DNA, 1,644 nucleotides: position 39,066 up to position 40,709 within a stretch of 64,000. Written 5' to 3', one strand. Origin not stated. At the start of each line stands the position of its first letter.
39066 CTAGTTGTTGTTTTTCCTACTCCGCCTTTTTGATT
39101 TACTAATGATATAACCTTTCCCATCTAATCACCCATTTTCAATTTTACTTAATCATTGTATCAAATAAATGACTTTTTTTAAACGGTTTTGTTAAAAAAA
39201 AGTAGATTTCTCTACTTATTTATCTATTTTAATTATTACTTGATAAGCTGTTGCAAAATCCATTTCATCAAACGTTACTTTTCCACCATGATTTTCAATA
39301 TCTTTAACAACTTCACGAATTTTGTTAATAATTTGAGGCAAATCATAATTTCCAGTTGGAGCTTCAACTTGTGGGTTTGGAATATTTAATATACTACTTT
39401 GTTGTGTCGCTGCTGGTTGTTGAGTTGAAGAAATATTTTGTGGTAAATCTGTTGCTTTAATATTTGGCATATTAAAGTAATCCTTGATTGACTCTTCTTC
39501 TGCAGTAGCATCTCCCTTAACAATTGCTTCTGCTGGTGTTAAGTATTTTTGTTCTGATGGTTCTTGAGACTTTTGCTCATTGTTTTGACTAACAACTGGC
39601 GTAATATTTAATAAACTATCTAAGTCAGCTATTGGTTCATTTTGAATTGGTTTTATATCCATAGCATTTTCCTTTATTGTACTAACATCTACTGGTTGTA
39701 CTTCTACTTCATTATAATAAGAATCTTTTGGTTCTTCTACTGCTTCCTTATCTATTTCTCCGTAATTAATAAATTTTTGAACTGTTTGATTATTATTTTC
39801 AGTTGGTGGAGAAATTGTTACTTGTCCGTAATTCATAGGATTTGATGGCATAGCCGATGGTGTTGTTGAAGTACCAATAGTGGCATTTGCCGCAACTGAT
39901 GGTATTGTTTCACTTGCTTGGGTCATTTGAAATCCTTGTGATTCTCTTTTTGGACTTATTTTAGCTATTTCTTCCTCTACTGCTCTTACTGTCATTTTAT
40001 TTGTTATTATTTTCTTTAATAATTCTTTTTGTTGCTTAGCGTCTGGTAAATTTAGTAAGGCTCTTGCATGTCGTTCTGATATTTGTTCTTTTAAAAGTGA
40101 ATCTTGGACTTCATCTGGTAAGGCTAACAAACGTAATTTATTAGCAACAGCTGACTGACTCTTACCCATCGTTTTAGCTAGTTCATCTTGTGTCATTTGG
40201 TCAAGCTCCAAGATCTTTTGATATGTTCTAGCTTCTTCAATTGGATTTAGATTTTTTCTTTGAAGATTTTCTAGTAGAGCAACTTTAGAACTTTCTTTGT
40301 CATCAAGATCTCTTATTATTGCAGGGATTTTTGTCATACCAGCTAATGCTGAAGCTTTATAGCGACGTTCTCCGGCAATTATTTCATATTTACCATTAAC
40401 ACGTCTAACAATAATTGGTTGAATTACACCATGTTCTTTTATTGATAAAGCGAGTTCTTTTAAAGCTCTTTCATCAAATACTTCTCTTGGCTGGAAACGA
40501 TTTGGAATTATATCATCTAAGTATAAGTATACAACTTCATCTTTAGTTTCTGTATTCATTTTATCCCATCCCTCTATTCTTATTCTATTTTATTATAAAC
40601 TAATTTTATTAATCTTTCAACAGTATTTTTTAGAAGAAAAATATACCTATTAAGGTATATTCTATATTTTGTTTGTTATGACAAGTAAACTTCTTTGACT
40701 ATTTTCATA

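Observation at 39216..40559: Noc paralog lacks the N-terminal membrane-targeting helix and carries a ~190-aa low-complexity C-terminal extension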

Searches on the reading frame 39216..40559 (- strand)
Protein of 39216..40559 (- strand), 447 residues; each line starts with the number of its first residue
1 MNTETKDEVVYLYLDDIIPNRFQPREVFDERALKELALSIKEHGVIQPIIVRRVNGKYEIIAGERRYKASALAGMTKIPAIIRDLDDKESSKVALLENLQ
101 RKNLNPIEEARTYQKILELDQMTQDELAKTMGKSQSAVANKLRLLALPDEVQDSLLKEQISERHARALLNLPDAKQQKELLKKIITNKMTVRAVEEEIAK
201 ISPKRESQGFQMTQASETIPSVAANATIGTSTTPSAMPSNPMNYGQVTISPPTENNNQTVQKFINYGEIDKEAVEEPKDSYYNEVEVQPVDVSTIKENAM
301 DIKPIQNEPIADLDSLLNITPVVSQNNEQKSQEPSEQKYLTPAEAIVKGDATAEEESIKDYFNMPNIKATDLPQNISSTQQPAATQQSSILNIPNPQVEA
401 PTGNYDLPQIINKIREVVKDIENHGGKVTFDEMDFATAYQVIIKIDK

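Call 3: search_protein_families(library=pfam, proteins=[window:39216-40559:-], max_evalue=0.1)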
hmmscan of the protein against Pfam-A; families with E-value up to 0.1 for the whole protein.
window:39216-40559:- (447 aa): 10 families
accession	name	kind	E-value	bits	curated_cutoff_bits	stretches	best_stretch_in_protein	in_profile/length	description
PF17762.8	HTH_ParB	-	1.2e-35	122.1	22.6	1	102-201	1-100/102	ParB HTH domain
PF02195.25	ParB_N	-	1.1e-34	118.8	26.3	1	10-100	4-95/95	ParB N-terminal domain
PF08535.16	KorB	-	0.0003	21.1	22.3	1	121-174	3-54/89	KorB domain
PF01978.25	TrmB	-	0.0015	18.7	25.6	1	109-146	10-47/68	Sugar-specific transcriptional regulator TrmB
PF22340.1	TubZ_C_3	-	0.02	15.3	27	1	79-113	11-45/88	Tubulin-like protein TubZ, C-terminal domain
PF05049.19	IIGP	-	0.024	14.2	24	1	98-177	266-345/375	Interferon-inducible GTPase (IIGP)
PF08281.18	Sigma70_r4_2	-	0.035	14.2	25.7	1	118-143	23-48/54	Sigma-70, region 4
PF13732.12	DrrA1-3_C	-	0.084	14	27.4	0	148-198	21-70/81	ATP-binding protein DrrA1-3-like, C-terminal domain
PF01381.28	HTH_3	-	0.089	13.3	23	0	118-139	6-27/55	Helix-turn-helix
PF18024.7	HTH_50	-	0.093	12.9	27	0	127-144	29-46/50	Helix-turn-helix domain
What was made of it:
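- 40260..40532 (-): ParB/Noc N-terminal CTPase domain (res 10-100) with FQPR, GERRYKA and ENLQR boxes. Pfam PF02195, E 1.1e-34 (call 3).
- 39957..40256 (-): HTH DNA-binding domain (res 102-201). The recognition helix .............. lies at 40125-40166. Specificity residues are Q-K-A-R. Pfam PF17762, E 1.2e-35 (call 3).
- On Noc (nucleoid occlusion protein, TIGR04285): PF02195, E 1.1e-34 (call 3).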

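Call 4: search_protein_families(library=ncbifam, proteins=[window:39216-40559:-], max_evalue=0.01)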
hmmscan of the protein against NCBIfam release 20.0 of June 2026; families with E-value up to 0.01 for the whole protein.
window:39216-40559:- (447 aa): 9 families
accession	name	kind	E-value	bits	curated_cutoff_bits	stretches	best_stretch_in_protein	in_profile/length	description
TIGR04285.1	nucleoid_noc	exception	8.1e-89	297.3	315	1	8-214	1-207/255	nucleoid occlusion protein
TIGR00180.1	parB_part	domain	1.2e-58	198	58.45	1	8-185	4-186/186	ParB/RepB/Spo0J family partition protein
TIGR03734.1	PRTRC_parB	hypoth_equivalog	2e-41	142.2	278.6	1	23-214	7-202/555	PRTRC system ParB family protein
TIGR03454.1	partition_RepB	equivalog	2.4e-15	56.7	201.5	1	8-145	63-201/325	plasmid partitioning protein RepB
NF010406.0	PRK13832.1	subfamily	5.9e-14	51.5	640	1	31-198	27-196/578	plasmid partitioning protein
NF010440.0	PRK13866.1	equivalog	6.4e-08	32.1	522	1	32-118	89-176/336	plasmid partitioning protein RepB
NF053625.1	SerKinSerKArch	equivalog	8.1e-06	25.2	380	1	21-93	23-98/244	ADP-dependent L-serine kinase SerK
NF010252.0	PRK13698.1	equivalog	0.00018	20.5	274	1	25-102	81-157/323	ParB/RepB/Spo0J family plasmid partition protein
TIGR02937.1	sigma70-ECF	superfamily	0.0036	16.9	42.9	0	119-142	131-154/165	sigma-70 family RNA polymerase sigma factor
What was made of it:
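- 39216..40559 (-): noc-lineage gene, 447 aa (stop codon 39216-39218). TIGR04285 scores 297 bits (call 4).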

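Call 6: find_homologous_proteins(query=window:39216-40559:-, max_evalue=1e-10)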
Query window:39216-40559:- (447 aa): 8000 proteins with E <= 1e-10 among 8000 candidates; the best 120 are listed.
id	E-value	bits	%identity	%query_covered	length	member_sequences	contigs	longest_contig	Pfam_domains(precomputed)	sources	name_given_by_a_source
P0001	6.6e-279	943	100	100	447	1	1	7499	PF17762.9,PF02195.27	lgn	-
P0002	6.6e-279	943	100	100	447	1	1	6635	PF17762.9,PF02195.27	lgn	-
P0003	6.0e-278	939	99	100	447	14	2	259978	PF17762.9,PF02195.27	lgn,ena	-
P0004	4.0e-277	937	99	100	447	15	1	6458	PF17762.9,PF02195.27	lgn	-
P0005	2.4e-275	931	98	100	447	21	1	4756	PF17762.9,PF02195.27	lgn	-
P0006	3.2e-274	927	98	100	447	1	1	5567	PF17762.9,PF02195.27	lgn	-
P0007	1.2e-272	922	97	100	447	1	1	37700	PF17762.9,PF02195.27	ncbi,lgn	-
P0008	3.5e-240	815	87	100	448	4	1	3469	PF17762.9,PF02195.27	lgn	-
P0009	6.2e-217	739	83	100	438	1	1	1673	PF17762.9,PF02195.27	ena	-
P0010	2.2e-193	661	73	100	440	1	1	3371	PF17762.9,PF02195.27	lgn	-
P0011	8.7e-187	639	72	100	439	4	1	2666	PF17762.9,PF02195.27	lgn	-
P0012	7.8e-185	633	71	100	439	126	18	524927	PF17762.9,PF02195.27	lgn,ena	-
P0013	9.4e-184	629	72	100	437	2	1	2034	PF17762.9,PF02195.27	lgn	-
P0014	1.2e-183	629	71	100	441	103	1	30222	PF17762.9,PF02195.27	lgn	-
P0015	2.8e-183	628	71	100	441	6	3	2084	PF17762.9,PF02195.27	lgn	-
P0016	3.4e-181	621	70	100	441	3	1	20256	PF17762.9,PF02195.27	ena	-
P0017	5.1e-180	617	70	100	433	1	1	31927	PF17762.9,PF02195.27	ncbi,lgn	-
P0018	9.1e-174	596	68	100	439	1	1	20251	PF17762.9,PF02195.27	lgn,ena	-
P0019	2.3e-173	595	70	100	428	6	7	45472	PF17762.9,PF02195.27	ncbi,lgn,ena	-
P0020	2.6e-173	595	68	100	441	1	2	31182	PF17762.9,PF02195.27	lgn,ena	-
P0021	2.7e-173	595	68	100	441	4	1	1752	PF17762.9,PF02195.27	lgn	-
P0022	2.8e-173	595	68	100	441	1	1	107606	PF17762.9,PF02195.27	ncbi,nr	ncbi:MAG: ParB/RepB/Spo0J family partition protein [Tenericutes bacterium]|nr:ParB/RepB/Spo0J family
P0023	2.8e-173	595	68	100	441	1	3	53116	PF17762.9,PF02195.27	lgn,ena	-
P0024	3.5e-173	594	68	100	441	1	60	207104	PF17762.9,PF02195.27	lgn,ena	-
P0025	4.1e-173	594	68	100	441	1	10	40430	PF17762.9,PF02195.27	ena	-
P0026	6.0e-173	594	68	100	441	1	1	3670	PF17762.9,PF02195.27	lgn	-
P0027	6.1e-173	594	67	100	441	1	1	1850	PF17762.9,PF02195.27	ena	-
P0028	6.3e-173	594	68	100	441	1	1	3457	PF17762.9,PF02195.27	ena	-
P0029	6.8e-173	594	68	100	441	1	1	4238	PF17762.9,PF02195.27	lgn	-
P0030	7.4e-173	593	68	100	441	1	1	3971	PF17762.9,PF02195.27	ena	-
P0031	8.5e-173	593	68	100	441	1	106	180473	PF17762.9,PF02195.27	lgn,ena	-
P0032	9.0e-173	593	68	100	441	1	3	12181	PF17762.9,PF02195.27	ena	-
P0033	9.4e-173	593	68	100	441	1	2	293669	PF17762.9,PF02195.27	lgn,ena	-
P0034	9.6e-173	593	68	100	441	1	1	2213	PF17762.9,PF02195.27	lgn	-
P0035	9.6e-173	593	68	100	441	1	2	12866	PF17762.9,PF02195.27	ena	-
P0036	1.0e-172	593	68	100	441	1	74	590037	PF17762.9,PF02195.27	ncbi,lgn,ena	-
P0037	1.1e-172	593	68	100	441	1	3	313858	PF17762.9,PF02195.27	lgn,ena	-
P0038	1.1e-172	593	68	100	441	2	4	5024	PF17762.9,PF02195.27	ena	-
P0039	1.2e-172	593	68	100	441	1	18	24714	PF17762.9,PF02195.27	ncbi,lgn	-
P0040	1.2e-172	593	68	100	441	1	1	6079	PF17762.9,PF02195.27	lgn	-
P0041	1.2e-172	593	68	100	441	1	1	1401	PF17762.9,PF02195.27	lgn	-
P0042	1.3e-172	593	68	100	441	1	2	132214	PF17762.9,PF02195.27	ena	-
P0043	1.4e-172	593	67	100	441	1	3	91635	PF17762.9,PF02195.27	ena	-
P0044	1.4e-172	593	67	100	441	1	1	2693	PF17762.9,PF02195.27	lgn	-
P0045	1.5e-172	592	68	100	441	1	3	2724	PF17762.9,PF02195.27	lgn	-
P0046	1.5e-172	592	68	100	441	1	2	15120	PF17762.9,PF02195.27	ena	-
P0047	1.5e-172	592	68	100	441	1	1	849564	PF17762.9,PF02195.27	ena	-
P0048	1.5e-172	592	68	100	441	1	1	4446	PF17762.9,PF02195.27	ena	-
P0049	1.7e-172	592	67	100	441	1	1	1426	PF17762.9,PF02195.27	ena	-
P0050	1.8e-172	592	68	100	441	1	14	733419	PF17762.9,PF02195.27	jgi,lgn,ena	-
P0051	1.8e-172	592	68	100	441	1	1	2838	PF17762.9,PF02195.27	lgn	-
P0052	2.0e-172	592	67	100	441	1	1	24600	PF17762.9,PF02195.27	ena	-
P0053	2.1e-172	592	68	100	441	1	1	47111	PF17762.9,PF02195.27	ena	-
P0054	2.1e-172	592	68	100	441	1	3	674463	PF17762.9,PF02195.27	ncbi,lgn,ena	-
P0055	2.2e-172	592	68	100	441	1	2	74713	PF17762.9,PF02195.27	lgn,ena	-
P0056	2.7e-172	592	68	100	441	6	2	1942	PF17762.9,PF02195.27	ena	-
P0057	2.7e-172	592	68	100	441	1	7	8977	PF17762.9,PF02195.27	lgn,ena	-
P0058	2.7e-172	592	68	100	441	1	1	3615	PF17762.9,PF02195.27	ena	-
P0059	3.1e-172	591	68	100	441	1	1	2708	PF17762.9,PF02195.27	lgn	-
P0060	3.4e-172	591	67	100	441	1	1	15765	PF17762.9,PF02195.27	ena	-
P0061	3.7e-172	591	67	100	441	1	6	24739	PF17762.9,PF02195.27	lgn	-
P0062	3.8e-172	591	67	100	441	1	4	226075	PF17762.9,PF02195.27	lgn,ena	-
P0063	4.1e-172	591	67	100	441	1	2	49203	PF17762.9,PF02195.27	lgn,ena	-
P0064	4.1e-172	591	68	100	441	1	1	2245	PF17762.9,PF02195.27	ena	-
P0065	4.6e-172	591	67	100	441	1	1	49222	PF17762.9,PF02195.27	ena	-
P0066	5.3e-172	591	67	100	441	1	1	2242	PF17762.9,PF02195.27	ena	-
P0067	5.3e-172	591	67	100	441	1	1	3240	PF17762.9,PF02195.27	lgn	-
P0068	5.4e-172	591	67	100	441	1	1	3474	PF17762.9,PF02195.27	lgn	-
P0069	5.8e-172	591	67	100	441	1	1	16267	PF17762.9,PF02195.27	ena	-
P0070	5.8e-172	590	67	100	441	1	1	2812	PF17762.9,PF02195.27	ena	-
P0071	6.2e-172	590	67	100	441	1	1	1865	PF17762.9,PF02195.27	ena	-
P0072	6.5e-172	590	67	100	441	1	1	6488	PF17762.9,PF02195.27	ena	-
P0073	6.7e-172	590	67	100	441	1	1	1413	PF17762.9,PF02195.27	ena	-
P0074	6.9e-172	590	67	100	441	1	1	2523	PF17762.9,PF02195.27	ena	-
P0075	1.1e-171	590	67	100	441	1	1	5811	PF17762.9,PF02195.27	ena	-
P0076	1.2e-171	589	67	100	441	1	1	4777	PF17762.9,PF02195.27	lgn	-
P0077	1.6e-171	589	67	100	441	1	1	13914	PF17762.9,PF02195.27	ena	-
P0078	1.6e-171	589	68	100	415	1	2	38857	PF17762.9,PF02195.27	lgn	-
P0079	1.8e-171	589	69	100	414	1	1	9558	PF17762.9,PF02195.27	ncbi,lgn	-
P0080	3.2e-171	588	67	100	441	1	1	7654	PF17762.9,PF02195.27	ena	-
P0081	7.1e-171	587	67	100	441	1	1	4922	PF17762.9,PF02195.27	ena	-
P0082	1.2e-169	583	67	100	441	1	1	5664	PF17762.9,PF02195.27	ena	-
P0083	1.2e-169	583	67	100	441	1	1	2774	PF17762.9,PF02195.27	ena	-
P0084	2.3e-165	569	69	93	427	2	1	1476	PF17762.9,PF02195.27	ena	-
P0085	1.2e-153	530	62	100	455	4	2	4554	PF17762.9,PF02195.27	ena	-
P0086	2.8e-152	526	60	100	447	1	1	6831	PF17762.9,PF02195.27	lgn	-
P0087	3.3e-152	525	60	100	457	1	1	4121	PF17762.9,PF02195.27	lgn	-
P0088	8.8e-152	524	60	100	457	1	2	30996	PF17762.9,PF02195.27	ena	-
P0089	5.2e-151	522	60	100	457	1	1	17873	PF17762.9,PF02195.27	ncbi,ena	-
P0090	1.0e-150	521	60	100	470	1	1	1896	PF17762.9,PF02195.27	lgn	-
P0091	1.9e-149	516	61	100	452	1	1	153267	PF17762.9,PF02195.27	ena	-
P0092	1.2e-148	514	61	100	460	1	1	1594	PF17762.9,PF02195.27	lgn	-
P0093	4.9e-148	512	59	100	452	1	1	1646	PF17762.9,PF02195.27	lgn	-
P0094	1.2e-147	510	61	100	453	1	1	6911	PF17762.9,PF02195.27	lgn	-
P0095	8.3e-147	508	60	100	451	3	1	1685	PF17762.9,PF02195.27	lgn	-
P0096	2.4e-146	506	61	100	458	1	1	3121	PF17762.9,PF02195.27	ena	-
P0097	4.6e-146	505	60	100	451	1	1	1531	PF17762.9,PF02195.27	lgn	-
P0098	2.5e-145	503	60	100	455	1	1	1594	PF17762.9,PF02195.27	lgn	-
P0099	6.9e-145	501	59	100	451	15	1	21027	PF17762.9,PF02195.27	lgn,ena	-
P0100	1.2e-144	501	59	100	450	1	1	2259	PF17762.9,PF02195.27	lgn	-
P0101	1.2e-144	501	59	100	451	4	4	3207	PF17762.9,PF08535.16,PF02195.27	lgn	-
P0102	2.5e-144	499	60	100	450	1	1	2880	PF17762.9,PF02195.27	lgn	-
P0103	2.6e-144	499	59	100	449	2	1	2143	PF17762.9,PF02195.27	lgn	-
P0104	4.0e-144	499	59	100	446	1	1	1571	PF17762.9,PF02195.27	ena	-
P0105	7.3e-144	498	59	100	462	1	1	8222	PF17762.9,PF02195.27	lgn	-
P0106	2.3e-142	493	59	100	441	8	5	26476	PF17762.9,PF02195.27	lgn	-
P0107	2.4e-142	493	59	100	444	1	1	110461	PF17762.9,PF02195.27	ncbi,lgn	-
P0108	2.7e-142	493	60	100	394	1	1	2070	PF17762.9,PF02195.27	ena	-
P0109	5.4e-142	492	57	100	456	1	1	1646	PF17762.9,PF02195.27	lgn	-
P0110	8.2e-142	491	59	100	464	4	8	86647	PF17762.9,PF02195.27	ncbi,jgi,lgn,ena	-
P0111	9.5e-142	491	57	100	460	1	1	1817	PF17762.9,PF02195.27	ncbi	-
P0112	1.6e-141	490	57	100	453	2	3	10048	PF17762.9,PF02195.27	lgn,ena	-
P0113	2.0e-141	490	57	100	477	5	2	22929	PF17762.9,PF02195.27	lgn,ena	-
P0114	2.9e-141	489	58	100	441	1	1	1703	PF17762.9,PF02195.27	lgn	-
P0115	5.0e-141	489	58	100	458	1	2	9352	PF17762.9,PF02195.27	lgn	-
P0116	5.7e-141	488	58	100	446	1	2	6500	PF17762.9,PF02195.27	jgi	-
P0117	5.9e-141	488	57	100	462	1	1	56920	PF17762.9,PF08535.16,PF02195.27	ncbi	-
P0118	6.7e-141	488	59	100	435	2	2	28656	PF17762.9,PF02195.27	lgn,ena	-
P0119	8.5e-141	488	58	100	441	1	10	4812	PF17762.9,PF02195.27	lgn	-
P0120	1.3e-140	487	59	99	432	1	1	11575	PF17762.9,PF02195.27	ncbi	-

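Call 7: search_solved_structures(query=window:39216-40559:-, show_alignments=3)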
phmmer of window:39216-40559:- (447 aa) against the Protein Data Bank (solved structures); distinct sequences matched with E-value up to 0.001: 14.
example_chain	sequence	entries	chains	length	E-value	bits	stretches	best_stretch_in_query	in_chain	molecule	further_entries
7nfu_A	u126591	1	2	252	8.7e-63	216.1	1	4-204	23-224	Nucleoid occlusion protein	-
7ng0_A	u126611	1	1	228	1.1e-62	215.8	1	7-204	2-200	Nucleoid occlusion protein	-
7ol9_A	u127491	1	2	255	1.1e-55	192.7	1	5-203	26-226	Nucleoid occlusion protein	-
4umk_A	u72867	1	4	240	2.3e-52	181.8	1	6-197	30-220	PROBABLE CHROMOSOME-PARTITIONING PROTEIN PARB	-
1vz0_A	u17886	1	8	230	9.4e-50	173.2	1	8-210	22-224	Chromosome-partitioning protein Spo0J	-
6sdk_A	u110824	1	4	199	2.4e-47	165.3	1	12-201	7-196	Stage 0 sporulation protein J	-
7bnk_A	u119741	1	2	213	1.4e-46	162.8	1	9-199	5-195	ParB family protein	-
7o0n_A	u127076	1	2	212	1.2e-45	159.7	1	9-199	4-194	ParB family protein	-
7bnr_A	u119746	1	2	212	1.2e-45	159.7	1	9-199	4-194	ParB family protein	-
6t1f_A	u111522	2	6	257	4.3e-40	141.4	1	20-204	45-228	Chromosome-partitioning protein ParB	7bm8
6y93_A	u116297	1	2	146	3.2e-26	95.7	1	89-203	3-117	Nucleoid occlusion protein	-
6s6h_A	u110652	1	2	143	1.3e-19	74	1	92-204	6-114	Chromosome-partitioning protein ParB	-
8qa8_A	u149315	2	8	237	9.5e-14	54.7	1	17-155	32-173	Transcriptional repressor protein KorB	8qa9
1r71_A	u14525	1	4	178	1.5e-05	27.7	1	66-156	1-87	Transcriptional repressor protein korB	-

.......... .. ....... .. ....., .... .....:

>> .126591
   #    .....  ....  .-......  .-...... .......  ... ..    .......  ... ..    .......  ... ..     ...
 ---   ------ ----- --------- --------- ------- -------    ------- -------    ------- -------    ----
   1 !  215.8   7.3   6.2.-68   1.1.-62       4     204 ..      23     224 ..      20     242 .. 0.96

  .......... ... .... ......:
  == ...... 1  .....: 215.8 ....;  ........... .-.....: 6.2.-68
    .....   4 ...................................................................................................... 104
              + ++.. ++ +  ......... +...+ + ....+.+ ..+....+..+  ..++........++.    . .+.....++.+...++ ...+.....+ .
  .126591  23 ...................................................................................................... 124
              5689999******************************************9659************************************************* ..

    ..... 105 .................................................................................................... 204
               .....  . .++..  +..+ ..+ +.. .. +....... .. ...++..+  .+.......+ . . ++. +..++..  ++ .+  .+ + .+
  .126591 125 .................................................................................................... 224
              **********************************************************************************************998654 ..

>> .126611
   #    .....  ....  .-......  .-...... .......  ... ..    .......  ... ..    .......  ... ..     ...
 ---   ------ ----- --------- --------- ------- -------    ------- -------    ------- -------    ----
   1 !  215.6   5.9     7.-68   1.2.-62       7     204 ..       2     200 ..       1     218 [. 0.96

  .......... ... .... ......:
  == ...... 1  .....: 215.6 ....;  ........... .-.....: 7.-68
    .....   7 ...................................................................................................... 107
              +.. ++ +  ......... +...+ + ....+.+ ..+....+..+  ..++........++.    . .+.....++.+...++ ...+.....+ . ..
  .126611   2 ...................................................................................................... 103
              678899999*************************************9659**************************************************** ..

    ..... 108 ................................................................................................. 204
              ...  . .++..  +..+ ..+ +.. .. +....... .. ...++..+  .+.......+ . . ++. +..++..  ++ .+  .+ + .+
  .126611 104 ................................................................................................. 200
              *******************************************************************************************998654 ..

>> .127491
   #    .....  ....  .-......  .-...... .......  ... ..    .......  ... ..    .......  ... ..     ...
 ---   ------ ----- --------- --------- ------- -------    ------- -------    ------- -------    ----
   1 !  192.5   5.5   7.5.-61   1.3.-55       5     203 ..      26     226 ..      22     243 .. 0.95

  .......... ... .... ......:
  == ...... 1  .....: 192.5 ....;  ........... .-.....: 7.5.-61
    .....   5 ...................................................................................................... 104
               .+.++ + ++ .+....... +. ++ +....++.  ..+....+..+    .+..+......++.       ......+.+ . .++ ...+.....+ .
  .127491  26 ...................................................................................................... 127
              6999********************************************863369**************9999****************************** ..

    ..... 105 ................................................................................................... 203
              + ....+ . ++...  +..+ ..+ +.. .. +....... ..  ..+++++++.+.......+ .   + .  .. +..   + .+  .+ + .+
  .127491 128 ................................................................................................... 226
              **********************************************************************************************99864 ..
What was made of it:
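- On Noc (nucleoid occlusion protein, TIGR04285): The protein starts at the equivalent of Geobacillus residue ~20-23 (call 7).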
